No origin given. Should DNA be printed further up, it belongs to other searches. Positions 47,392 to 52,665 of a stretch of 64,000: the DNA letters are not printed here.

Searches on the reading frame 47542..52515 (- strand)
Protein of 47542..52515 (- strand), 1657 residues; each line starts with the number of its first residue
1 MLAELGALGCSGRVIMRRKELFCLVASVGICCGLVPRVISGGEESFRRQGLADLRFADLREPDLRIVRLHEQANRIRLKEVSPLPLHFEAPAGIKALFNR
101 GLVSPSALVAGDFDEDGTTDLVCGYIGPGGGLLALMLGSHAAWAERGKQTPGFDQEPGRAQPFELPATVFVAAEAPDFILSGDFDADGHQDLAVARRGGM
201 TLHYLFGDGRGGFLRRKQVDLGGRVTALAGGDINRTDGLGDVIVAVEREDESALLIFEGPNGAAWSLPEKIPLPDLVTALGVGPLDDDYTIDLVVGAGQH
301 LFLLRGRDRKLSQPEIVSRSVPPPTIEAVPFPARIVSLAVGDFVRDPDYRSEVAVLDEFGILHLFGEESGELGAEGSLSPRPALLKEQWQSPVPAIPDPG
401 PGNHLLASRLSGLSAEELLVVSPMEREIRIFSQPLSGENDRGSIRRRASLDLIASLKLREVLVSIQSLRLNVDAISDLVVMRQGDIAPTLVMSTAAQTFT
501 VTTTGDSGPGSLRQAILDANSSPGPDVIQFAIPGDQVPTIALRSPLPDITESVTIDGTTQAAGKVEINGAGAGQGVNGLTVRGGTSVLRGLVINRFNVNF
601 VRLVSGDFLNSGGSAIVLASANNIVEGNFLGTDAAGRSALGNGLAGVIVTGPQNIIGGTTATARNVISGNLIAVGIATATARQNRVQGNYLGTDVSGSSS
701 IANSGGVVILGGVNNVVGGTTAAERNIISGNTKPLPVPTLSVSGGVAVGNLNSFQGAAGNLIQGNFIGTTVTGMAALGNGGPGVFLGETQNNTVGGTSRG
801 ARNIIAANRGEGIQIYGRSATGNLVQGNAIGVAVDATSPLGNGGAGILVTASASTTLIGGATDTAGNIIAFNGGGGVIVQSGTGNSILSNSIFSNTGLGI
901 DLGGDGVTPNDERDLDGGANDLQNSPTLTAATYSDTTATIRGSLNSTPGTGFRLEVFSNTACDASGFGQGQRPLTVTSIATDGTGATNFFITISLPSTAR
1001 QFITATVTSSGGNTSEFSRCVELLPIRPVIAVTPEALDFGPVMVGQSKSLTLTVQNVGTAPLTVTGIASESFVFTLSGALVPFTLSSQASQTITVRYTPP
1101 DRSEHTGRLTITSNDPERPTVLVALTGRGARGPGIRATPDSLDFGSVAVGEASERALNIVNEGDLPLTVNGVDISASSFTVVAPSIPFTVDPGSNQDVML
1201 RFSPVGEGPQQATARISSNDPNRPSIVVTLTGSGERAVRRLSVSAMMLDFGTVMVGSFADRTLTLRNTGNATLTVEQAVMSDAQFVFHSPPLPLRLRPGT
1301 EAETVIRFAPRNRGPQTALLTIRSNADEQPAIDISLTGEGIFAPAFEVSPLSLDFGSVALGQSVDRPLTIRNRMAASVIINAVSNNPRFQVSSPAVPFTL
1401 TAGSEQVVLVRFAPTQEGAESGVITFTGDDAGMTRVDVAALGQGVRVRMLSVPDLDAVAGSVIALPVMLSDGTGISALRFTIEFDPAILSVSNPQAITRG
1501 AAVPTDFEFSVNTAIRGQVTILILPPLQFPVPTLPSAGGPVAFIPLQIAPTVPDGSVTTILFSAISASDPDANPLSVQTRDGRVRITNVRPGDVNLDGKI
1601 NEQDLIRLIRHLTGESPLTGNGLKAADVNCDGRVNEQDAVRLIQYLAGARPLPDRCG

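Call 37: search_protein_families(library=pfam, proteins=[window:47542-52515:-], max_evalue=0.00001)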
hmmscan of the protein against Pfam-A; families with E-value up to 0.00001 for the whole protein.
window:47542-52515:- (1657 aa): 17 families
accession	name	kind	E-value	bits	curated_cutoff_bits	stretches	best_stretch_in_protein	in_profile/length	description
PF15780.11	ASH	-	7.9e-47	157.9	27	4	1351-1432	12-94/98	Abnormal spindle-like microcephaly-assoc'd, ASPM-SPD-2-Hydin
PF22544.2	HYDIN_VesB_CFA65-like_Ig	-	6.4e-38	129.4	25.5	3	1135-1232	3-99/100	HYDIN/CFA65/VesB-like, Ig-like domain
PF22073.2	Cep192_D4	-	1e-36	126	35.5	3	1241-1340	4-111/112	Cep192 domain 4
PF07610.17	DUF1573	-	2.1e-22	79.4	26.1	0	1244-1331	4-90/98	Protein of unknown function (DUF1573)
PF12371.14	TMEM131_like_N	-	7.8e-20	71.3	28.8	0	1242-1322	2-82/84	Transmembrane protein 131-like N-terminal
PF22067.2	Cep192_D3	-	5e-19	68.7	27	1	1252-1324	12-84/99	Cep192 domain 3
PF22064.2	Cep192_D2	-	3.5e-16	60.3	27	0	1028-1125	2-106/154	Cep192 domain 2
PF00404.24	Dockerin_1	-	6.1e-16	58.8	22.9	1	1591-1646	1-56/57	Dockerin type I domain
PF24798.1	Ig-CFAP74_4th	-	1.8e-12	47.7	28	0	1139-1215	3-78/95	CFAP74 forth Ig-like domain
PF24770.2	Ig-CFAP74_2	-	1e-09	39.6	27.4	0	1241-1270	1-30/185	CFAP74 second Ig-like domain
PF13517.12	FG-GAP_3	-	4.2e-09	37.3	26.9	0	183-244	1-61/61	FG-GAP-like repeat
PF25248.1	Ig_CFAP65_8th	-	1.4e-08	35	25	0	1029-1059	3-33/128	CFAP65, eight Ig-like domain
PF22066.2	Cep192_D8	-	1.6e-07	31.9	33.5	0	1243-1340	8-100/101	Cep192 domain 8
PF24499.1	Ig_TMEM131L_4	-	2.7e-07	31.5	27.8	0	1286-1325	83-122/136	TMEM131L fourth Ig-like domain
PF00963.24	Cohesin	-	3.2e-07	31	24.1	1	1450-1586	3-139/139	Cohesin domain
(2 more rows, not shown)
